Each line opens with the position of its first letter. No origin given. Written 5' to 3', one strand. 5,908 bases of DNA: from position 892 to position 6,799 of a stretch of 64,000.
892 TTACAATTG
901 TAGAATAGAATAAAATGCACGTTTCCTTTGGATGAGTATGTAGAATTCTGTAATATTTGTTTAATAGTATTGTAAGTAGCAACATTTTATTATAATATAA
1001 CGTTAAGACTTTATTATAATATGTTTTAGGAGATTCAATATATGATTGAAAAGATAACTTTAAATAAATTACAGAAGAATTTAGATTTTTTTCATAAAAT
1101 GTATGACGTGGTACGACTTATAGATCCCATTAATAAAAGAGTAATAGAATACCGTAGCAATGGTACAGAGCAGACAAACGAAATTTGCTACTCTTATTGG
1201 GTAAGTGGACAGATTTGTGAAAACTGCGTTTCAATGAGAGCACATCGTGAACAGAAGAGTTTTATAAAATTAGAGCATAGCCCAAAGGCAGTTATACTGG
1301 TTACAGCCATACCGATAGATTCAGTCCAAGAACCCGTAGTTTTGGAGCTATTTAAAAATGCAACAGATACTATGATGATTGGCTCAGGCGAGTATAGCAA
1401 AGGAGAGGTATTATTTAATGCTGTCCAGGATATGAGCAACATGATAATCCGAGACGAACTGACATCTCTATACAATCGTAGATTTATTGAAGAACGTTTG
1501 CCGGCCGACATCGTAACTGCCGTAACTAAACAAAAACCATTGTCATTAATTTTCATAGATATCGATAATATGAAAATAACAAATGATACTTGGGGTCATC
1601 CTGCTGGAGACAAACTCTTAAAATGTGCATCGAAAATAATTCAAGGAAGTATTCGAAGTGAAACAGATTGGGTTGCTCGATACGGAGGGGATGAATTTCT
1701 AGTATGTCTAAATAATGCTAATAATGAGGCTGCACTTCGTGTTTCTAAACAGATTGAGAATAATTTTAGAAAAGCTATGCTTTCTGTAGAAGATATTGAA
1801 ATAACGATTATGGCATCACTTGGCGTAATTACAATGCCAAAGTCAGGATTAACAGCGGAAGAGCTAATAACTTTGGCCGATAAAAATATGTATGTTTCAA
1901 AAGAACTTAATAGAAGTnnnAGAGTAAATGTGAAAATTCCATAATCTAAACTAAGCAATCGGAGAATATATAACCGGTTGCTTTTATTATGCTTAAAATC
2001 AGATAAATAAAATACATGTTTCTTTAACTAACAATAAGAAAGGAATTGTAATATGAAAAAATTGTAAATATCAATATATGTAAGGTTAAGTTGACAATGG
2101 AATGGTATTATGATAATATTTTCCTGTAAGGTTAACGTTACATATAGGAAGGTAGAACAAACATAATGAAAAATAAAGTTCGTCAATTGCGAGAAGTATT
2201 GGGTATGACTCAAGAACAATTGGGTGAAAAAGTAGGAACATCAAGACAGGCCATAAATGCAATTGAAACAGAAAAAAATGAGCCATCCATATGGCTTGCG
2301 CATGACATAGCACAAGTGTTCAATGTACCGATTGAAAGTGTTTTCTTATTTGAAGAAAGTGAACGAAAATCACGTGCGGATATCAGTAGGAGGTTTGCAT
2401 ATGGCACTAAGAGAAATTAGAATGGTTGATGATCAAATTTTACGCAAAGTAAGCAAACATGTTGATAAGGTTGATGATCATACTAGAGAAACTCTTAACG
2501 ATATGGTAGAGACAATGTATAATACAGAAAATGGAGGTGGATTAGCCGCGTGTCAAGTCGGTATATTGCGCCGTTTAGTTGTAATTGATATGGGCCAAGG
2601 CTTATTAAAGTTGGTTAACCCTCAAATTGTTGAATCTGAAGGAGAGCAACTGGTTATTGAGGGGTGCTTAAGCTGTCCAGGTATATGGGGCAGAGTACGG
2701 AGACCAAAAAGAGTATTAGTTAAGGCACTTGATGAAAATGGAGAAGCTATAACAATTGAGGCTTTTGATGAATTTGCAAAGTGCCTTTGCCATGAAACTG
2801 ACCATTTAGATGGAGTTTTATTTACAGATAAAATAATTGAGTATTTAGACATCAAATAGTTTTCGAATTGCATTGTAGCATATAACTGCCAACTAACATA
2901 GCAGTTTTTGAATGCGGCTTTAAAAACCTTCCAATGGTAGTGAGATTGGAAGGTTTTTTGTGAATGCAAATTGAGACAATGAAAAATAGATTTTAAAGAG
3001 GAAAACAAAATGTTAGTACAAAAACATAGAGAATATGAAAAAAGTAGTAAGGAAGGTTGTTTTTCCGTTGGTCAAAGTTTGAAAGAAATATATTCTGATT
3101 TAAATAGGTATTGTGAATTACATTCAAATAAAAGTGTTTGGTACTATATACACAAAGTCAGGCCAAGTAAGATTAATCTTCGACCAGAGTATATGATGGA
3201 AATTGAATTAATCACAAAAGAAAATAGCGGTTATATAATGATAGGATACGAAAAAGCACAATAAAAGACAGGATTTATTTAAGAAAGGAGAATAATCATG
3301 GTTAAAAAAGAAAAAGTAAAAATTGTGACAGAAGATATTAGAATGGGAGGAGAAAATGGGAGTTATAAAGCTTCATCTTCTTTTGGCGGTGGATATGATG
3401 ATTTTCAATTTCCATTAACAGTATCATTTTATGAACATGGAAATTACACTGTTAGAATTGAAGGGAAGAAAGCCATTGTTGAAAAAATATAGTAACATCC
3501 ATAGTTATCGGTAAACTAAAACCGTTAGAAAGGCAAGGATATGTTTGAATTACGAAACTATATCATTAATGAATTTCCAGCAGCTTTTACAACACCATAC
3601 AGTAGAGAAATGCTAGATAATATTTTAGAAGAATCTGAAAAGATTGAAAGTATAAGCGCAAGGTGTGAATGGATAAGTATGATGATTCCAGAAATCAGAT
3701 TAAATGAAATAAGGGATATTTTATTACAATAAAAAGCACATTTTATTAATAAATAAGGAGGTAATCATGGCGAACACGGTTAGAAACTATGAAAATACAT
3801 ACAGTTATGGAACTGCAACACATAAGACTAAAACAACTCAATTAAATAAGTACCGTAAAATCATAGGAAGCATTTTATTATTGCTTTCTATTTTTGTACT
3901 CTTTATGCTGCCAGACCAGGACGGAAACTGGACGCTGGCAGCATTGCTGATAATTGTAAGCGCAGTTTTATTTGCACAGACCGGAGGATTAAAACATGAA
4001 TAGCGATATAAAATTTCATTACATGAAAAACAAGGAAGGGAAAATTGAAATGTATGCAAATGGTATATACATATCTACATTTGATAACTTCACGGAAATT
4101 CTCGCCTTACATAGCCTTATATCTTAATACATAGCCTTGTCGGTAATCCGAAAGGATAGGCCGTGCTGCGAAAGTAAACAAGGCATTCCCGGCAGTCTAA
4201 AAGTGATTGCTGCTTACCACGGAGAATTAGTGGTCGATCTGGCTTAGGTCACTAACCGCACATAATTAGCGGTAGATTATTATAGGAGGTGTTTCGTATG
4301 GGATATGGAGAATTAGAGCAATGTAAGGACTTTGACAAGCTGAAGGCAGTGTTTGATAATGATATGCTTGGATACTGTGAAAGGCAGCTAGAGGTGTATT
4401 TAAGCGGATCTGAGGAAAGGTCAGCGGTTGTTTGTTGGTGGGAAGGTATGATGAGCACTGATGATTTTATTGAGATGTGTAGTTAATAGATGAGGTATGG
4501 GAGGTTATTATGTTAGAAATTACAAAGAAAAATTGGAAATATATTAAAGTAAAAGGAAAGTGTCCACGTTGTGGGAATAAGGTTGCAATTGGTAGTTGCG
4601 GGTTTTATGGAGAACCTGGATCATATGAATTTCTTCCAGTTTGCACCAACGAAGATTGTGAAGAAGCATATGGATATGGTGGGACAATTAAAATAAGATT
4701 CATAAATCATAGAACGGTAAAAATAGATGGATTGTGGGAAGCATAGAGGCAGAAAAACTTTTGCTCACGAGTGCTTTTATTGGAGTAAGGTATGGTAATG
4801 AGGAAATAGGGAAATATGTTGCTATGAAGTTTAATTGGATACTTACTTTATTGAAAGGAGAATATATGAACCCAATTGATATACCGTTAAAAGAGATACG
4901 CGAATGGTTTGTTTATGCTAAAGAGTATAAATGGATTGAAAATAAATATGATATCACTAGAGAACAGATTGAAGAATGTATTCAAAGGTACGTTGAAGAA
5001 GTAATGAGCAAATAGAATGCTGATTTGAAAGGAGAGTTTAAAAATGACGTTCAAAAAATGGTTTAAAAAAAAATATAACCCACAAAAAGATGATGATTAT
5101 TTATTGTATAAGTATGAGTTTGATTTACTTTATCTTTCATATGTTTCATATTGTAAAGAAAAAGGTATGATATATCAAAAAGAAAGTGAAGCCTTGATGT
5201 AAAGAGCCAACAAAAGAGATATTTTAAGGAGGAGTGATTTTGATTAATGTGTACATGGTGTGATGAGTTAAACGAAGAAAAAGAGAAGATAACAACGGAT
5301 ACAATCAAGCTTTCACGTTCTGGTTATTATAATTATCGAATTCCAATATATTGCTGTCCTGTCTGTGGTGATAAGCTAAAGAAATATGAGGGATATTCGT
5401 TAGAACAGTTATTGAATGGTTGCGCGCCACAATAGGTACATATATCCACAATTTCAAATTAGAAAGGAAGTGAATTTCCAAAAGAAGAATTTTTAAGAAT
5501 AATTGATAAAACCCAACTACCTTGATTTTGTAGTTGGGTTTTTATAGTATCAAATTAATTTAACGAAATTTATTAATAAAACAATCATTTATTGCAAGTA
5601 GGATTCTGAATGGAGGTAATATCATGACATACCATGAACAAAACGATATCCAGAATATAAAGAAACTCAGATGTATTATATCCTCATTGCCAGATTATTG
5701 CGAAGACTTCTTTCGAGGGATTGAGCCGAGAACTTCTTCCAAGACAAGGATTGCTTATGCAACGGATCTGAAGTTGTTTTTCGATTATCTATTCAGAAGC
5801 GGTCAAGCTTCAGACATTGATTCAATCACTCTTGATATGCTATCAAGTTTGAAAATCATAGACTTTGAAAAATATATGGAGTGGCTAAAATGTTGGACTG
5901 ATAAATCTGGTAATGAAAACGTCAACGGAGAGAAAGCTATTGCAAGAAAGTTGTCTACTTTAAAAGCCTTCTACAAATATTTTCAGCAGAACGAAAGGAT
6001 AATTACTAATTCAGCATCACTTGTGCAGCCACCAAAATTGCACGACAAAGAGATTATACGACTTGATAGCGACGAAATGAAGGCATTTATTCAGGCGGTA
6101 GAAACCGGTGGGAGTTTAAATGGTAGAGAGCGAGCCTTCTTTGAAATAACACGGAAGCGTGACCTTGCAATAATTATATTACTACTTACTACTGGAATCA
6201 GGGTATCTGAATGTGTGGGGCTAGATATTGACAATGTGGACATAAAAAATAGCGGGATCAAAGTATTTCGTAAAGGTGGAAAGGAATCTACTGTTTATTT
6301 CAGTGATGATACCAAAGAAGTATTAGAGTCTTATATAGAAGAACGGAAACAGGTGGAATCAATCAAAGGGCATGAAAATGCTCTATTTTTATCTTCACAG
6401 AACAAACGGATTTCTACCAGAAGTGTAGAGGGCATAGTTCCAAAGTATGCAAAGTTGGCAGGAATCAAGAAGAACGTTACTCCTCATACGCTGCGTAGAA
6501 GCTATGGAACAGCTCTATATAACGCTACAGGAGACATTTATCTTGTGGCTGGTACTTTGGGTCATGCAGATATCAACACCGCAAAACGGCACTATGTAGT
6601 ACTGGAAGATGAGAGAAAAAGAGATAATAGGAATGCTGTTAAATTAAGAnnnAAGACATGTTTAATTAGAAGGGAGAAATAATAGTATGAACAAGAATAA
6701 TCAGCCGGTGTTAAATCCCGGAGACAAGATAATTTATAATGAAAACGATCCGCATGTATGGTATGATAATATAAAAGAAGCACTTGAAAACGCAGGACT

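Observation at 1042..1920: Phage-encoded diguanylate cyclase with an intact GGDEF site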

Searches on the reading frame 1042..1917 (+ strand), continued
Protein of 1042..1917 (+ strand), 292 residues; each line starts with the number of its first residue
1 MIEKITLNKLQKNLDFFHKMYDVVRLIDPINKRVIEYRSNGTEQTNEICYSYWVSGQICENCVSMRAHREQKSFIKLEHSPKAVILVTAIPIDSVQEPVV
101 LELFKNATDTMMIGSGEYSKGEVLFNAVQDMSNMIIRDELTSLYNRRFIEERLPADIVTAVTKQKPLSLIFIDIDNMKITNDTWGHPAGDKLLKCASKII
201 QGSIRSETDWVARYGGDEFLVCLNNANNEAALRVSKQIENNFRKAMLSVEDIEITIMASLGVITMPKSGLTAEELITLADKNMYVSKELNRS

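Call 70: find_related_loci(query=A1, collection=genome_contigs, flank=8000)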
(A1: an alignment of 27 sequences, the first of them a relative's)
Query A1 (292 aa) in genome_contigs; peptide patterns used: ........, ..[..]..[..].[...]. (x = any residue, [..] = any of these).
600 stretches matched a pattern (row limit reached: there are more); 597 encode a relative of the query (tblastn E <= 1e-3); the best 80 are kept; 80 distinct loci.
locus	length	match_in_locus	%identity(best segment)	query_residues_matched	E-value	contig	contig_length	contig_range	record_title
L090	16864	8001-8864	47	1-288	9e-99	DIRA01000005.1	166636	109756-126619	MAG TPA_asm: Clostridiales bacterium UBA5448 UBA5448_contig_801, whole genome shotgun sequence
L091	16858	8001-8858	48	2-287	4e-94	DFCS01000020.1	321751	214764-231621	MAG TPA_asm: Hungatella sp. UBA3048 UBA3048_contig_154, whole genome shotgun sequence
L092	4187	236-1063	38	17-292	3e-62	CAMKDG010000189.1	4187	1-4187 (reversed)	MAG: uncultured Desulfotomaculum sp. isolate SRR12377472_bin.7_metawrap_v1.3_MAG genome assembly, contig: SRR12377472_42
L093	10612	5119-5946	34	17-292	2e-56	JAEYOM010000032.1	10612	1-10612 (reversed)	MAG: Bacillota bacterium isolate OH_CBB_152 k127_1452091, whole genome shotgun sequence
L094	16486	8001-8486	44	131-292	1e-40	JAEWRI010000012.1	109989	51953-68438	MAG: Bacillota bacterium isolate OH_SBrB_52 k127_652014, whole genome shotgun sequence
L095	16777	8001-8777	29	17-292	4e-36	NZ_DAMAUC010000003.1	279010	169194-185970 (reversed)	MAG: Anaerocolumna sp. isolate CTOTU48493 NODE_8_length_279010_cov_4.576426, whole genome shotgun sequence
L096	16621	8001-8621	36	87-291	5e-36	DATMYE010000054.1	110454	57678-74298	MAG TPA_asm: Clostridia bacterium isolate SMAG_U13138 k141_88119, whole genome shotgun sequence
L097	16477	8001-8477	38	129-287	2e-33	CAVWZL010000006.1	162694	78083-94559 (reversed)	MAG: uncultured Chloroflexia bacterium isolate MFD04212.bin.2.194 genome assembly, contig: contig_2825, whole genome sho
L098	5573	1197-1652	41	138-288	1e-33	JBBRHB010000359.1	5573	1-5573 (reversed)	MAG: Chloroflexales bacterium isolate Co_metawrap_2681 Cmw_2681_k141_29853921_length_5573_cov_7.0000, whole genome shotg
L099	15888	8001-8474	40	129-287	3e-32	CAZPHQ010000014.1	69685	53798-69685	MAG TPA_asm: uncultured Spirochaetia bacterium isolate SRP077602_co3_46 genome assembly, contig: NODE_269_length_69685_c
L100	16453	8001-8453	39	137-287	2e-30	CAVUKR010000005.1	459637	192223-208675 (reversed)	MAG: uncultured Chloroflexia bacterium isolate MFD02134.bin.2.62 genome assembly, contig: contig_31213, whole genome sho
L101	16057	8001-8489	38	129-292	1e-30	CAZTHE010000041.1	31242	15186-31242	MAG TPA_asm: uncultured Acidobacteriota bacterium isolate SRP192927_co6_54 genome assembly, contig: NODE_2618_length_312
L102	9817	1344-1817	38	130-287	4e-30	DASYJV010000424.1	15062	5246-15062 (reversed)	MAG TPA_asm: Candidatus Limnocylindrales bacterium isolate SMAG_U4304 k141_3435545, whole genome shotgun sequence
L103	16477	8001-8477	36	129-287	2e-29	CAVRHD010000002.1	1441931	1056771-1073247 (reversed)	MAG: uncultured Chloroflexia bacterium isolate MFD05521.bin.2.56 genome assembly, contig: contig_12267, whole genome sho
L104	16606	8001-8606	34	89-292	7e-30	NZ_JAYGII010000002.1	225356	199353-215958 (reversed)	Natronospira elongata strain AB-CW1 2, whole genome shotgun sequence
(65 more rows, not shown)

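Call 75: find_encoding_contigs(protein=P0036, flank=8000, max_places=1)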
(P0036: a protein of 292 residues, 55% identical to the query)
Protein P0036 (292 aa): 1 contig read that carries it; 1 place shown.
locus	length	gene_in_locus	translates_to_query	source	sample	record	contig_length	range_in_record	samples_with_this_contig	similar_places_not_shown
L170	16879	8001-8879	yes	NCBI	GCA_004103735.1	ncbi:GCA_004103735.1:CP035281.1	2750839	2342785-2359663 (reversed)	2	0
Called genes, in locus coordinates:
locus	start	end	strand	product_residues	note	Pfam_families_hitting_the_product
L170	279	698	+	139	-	PF08281:Sigma70_r4_2 (weak), PF04545:Sigma70_r4 (faint)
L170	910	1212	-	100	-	-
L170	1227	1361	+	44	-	-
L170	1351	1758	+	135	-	PF02452:PemK_toxin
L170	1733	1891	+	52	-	-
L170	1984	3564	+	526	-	PF00239:Resolvase, PF07508:Recombinase, PF13408:Zn_ribbon_recom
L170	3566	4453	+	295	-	PF07508:Recombinase, PF13408:Zn_ribbon_recom (weak)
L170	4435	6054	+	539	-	PF00239:Resolvase, PF07508:Recombinase, PF13408:Zn_ribbon_recom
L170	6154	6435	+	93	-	PF14192:DUF4314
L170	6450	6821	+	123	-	-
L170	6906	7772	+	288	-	PF17761:DUF1016_N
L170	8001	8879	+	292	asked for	PF00990:GGDEF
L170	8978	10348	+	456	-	PF01554:MatE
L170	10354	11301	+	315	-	PF00892:EamA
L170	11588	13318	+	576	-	PF00501:AMP-binding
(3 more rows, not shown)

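Call 76: find_encoding_contigs(protein=P0011, flank=10000, max_places=1)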
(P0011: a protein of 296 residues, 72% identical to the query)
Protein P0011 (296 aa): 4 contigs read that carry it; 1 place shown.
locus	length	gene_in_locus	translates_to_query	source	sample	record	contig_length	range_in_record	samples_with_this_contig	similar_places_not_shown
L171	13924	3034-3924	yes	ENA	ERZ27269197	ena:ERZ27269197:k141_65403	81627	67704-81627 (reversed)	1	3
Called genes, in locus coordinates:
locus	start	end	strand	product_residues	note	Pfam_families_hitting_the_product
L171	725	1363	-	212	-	PF13739:PdaC, PF11738:DUF3298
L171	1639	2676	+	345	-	PF00392:GntR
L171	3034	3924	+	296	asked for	PF00990:GGDEF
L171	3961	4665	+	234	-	PF00173:Cyt-b5 (weak)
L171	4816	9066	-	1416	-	PF01548:DEDD_Tnp_IS110 (faint), PF01869:BcrAD_BadFG, PF09989:DUF2229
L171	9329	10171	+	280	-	-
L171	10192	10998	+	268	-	PF04539:Sigma70_r3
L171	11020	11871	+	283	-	PF01734:Patatin, PF19890:DUF6363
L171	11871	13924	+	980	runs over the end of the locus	PF00675:Peptidase_M16 (weak), PF05193:Peptidase_M16_C, PF08367:M16C_assoc, PF22516:PreP_C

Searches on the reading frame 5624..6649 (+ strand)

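Call 8: search_protein_families(library=phrogs, proteins=[window:5624-6649:+], max_evalue=0.001)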
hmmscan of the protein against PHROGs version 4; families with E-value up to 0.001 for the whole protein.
window:5624-6649:+ (342 aa): 4 families
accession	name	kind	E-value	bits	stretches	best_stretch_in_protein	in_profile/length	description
phrog_216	-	integration and excision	6.4e-42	144.7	1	104-338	13-235/301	integrase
phrog_1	-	integration and excision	1.1e-37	131.7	1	24-335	168-443/611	integrase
phrog_7685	-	integration and excision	3.6e-07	31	1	251-338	150-234/240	integrase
phrog_7269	-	integration and excision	0.00064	20.6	0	281-328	24-70/89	integrase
